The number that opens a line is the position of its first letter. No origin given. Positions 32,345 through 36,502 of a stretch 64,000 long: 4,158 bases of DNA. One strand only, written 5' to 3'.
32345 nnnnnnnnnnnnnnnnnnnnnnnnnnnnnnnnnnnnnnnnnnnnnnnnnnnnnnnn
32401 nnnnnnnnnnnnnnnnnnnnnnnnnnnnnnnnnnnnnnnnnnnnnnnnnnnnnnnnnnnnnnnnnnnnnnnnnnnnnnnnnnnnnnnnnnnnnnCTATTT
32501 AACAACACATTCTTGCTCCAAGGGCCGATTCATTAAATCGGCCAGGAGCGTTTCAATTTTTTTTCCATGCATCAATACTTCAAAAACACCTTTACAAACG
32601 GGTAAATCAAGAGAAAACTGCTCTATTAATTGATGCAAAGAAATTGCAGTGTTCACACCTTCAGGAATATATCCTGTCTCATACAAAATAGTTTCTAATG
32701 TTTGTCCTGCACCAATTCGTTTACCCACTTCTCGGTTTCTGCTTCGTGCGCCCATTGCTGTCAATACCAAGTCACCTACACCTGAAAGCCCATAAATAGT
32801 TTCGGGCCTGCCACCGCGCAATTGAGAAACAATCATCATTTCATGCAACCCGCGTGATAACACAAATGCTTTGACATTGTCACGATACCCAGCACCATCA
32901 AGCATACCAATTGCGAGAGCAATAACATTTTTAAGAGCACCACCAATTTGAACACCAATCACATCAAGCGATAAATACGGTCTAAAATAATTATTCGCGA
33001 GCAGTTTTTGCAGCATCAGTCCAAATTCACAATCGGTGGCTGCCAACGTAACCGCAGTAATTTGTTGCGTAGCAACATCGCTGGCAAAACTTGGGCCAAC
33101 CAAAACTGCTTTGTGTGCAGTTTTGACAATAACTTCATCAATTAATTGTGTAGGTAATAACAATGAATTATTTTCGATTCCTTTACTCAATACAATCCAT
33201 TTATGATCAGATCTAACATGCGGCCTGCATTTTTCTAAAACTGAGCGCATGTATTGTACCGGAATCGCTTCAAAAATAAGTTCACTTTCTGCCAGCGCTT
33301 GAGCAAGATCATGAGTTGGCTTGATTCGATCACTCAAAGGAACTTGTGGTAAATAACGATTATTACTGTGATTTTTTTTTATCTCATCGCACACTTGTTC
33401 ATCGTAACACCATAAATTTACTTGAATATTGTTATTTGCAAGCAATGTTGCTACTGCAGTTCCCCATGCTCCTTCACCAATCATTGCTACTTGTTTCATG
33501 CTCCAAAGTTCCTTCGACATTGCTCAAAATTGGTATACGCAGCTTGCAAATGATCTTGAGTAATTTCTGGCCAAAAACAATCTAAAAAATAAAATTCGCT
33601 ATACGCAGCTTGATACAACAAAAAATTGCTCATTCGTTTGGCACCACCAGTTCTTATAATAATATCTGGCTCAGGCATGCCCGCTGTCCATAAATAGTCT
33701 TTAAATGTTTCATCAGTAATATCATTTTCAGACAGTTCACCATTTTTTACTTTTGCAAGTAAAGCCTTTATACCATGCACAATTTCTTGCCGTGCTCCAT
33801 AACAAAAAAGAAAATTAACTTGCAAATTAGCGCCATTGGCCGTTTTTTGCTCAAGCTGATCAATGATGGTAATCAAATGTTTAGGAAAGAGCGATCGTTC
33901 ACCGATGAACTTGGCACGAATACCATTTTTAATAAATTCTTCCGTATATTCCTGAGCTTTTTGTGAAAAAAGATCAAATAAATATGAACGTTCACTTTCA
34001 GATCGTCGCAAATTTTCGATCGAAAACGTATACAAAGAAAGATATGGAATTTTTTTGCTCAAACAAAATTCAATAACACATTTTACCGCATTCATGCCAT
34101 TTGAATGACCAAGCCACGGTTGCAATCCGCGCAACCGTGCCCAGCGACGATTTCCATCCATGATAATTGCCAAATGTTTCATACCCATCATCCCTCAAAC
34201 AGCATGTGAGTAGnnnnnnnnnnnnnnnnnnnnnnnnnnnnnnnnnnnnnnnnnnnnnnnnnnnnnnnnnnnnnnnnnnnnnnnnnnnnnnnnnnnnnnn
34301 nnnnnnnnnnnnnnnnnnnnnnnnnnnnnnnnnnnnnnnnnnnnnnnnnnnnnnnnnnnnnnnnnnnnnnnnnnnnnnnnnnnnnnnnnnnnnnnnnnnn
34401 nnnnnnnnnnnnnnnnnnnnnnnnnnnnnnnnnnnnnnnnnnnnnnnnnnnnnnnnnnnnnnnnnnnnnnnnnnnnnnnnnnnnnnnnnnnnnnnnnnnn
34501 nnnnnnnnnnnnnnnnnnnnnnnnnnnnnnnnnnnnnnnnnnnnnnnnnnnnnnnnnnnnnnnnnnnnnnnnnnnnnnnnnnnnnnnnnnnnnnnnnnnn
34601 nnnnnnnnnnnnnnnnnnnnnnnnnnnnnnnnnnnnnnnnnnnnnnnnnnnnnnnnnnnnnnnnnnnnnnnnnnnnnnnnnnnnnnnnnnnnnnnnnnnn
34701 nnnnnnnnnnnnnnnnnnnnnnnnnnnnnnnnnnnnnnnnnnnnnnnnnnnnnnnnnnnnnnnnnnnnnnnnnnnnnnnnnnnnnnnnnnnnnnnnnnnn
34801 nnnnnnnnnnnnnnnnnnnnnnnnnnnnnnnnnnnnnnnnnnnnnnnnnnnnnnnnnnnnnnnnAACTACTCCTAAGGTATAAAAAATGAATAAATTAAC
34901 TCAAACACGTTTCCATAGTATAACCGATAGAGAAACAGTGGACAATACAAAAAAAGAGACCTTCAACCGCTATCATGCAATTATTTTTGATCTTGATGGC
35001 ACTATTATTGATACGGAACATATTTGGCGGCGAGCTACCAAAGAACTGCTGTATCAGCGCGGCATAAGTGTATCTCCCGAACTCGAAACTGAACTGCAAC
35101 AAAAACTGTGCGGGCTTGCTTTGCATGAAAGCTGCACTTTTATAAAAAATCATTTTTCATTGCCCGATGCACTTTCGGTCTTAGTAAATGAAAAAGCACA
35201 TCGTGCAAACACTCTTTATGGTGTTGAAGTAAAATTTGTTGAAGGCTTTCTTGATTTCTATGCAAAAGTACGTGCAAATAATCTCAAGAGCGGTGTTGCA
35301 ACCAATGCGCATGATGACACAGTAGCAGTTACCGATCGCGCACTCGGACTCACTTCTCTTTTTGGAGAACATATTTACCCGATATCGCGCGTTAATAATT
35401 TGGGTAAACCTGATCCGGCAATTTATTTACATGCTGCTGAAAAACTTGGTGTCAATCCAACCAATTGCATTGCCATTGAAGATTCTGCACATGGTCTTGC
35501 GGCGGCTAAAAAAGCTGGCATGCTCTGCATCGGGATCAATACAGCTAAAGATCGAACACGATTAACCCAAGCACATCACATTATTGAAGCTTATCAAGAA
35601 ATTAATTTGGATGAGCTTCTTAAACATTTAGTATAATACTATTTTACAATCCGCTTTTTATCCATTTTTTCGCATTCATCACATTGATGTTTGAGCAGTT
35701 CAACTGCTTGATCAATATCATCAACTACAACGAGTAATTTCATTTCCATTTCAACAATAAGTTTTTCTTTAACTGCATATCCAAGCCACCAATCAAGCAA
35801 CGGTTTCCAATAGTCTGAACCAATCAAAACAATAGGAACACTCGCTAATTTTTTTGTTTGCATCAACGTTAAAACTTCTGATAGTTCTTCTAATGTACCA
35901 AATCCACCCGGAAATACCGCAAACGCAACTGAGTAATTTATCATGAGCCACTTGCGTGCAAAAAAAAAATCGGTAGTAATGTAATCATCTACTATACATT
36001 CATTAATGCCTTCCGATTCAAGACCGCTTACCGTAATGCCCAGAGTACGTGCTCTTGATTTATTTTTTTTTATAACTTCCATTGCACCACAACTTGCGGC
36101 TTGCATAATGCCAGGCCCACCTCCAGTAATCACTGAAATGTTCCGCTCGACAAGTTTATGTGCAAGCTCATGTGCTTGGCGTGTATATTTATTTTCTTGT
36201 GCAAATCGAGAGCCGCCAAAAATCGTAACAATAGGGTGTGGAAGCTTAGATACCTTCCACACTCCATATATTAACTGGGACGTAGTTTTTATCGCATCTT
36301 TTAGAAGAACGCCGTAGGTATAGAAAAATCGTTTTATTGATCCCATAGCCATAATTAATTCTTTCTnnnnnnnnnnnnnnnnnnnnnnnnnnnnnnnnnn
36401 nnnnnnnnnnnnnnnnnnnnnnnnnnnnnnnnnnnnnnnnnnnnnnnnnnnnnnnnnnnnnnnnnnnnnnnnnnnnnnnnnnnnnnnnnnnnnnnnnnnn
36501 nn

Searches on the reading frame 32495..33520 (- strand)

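Call 34: search_protein_families(library=pfam, proteins=[window:32495-33520:-], max_evalue=0.001)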
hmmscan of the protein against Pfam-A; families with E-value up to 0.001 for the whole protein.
window:32495-33520:- (341 aa): 6 families
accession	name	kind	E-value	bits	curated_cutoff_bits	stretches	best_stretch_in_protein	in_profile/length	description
PF01210.29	NAD_Gly3P_dh_N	-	7.6e-47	159.7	23.1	1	10-165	1-156/158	NAD-dependent glycerol-3-phosphate dehydrogenase N-terminus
PF07479.19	NAD_Gly3P_dh_C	-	1.3e-44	152.3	25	1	186-326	1-141/142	NAD-dependent glycerol-3-phosphate dehydrogenase C-terminus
PF20618.3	GPD_NAD_C_bact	-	6.9e-15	55.8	27.6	1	246-312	1-66/66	Bacterial GPD, NAD-dependent C-terminal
PF02737.24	3HCDH_N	-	6.5e-05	23.4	22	1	10-87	1-87/180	3-hydroxyacyl-CoA dehydrogenase, NAD binding domain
PF02558.23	ApbA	-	0.00029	20.9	22.2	1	11-121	1-109/150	Ketopantoate reductase PanE/ApbA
PF03807.23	F420_oxidored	-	0.00043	21.3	21.6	0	11-101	2-80/94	NADP oxidoreductase coenzyme F420-dependent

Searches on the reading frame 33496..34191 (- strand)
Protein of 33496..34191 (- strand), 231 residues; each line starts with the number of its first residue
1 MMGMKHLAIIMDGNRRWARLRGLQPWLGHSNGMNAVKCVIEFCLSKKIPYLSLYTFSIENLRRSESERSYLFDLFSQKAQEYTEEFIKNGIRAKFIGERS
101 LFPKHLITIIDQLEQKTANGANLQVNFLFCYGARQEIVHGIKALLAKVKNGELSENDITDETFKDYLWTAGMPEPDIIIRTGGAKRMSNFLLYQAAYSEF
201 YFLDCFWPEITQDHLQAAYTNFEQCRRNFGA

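Call 34: search_protein_families(library=pfam, proteins=[window:33496-34191:-], max_evalue=0.001)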
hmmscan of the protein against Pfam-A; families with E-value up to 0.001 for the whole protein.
window:33496-34191:- (231 aa): 1 family
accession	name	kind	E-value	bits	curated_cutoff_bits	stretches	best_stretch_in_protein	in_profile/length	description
PF01255.24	Prenyltransf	-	1.6e-70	237.5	27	1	10-230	1-219/219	Putative undecaprenyl diphosphate synthase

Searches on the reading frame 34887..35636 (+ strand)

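Call 34: search_protein_families(library=pfam, proteins=[window:34887-35636:+], max_evalue=0.001)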
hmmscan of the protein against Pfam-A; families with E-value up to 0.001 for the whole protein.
window:34887-35636:+ (249 aa): 4 families
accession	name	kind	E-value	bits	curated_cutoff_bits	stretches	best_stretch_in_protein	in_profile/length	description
PF13419.12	HAD_2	-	3e-27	96.3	23.8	1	32-216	1-177/178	Haloacid dehalogenase-like hydrolase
PF00702.32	Hydrolase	-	4.8e-25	89.5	26.4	1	30-211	2-191/191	haloacid dehalogenase-like hydrolase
PF13242.12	Hydrolase_like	-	1.7e-07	31.5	22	1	172-228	2-59/75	HAD-hyrolase-like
PF12710.13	HAD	-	4.9e-05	24.3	27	1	32-202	1-183/189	haloacid dehalogenase-like hydrolase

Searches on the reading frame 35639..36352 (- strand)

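Call 34: search_protein_families(library=pfam, proteins=[window:35639-36352:-], max_evalue=0.001)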
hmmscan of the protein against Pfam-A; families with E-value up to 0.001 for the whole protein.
window:35639-36352:- (237 aa): 2 families
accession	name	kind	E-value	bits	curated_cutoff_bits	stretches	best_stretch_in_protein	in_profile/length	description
PF03641.19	Lysine_decarbox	-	3.6e-27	95.6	27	1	83-219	1-130/131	Possible lysine decarboxylase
PF18306.6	LDcluster4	-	9e-14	51.8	26.3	1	41-161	3-114/151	SLOG cluster4 family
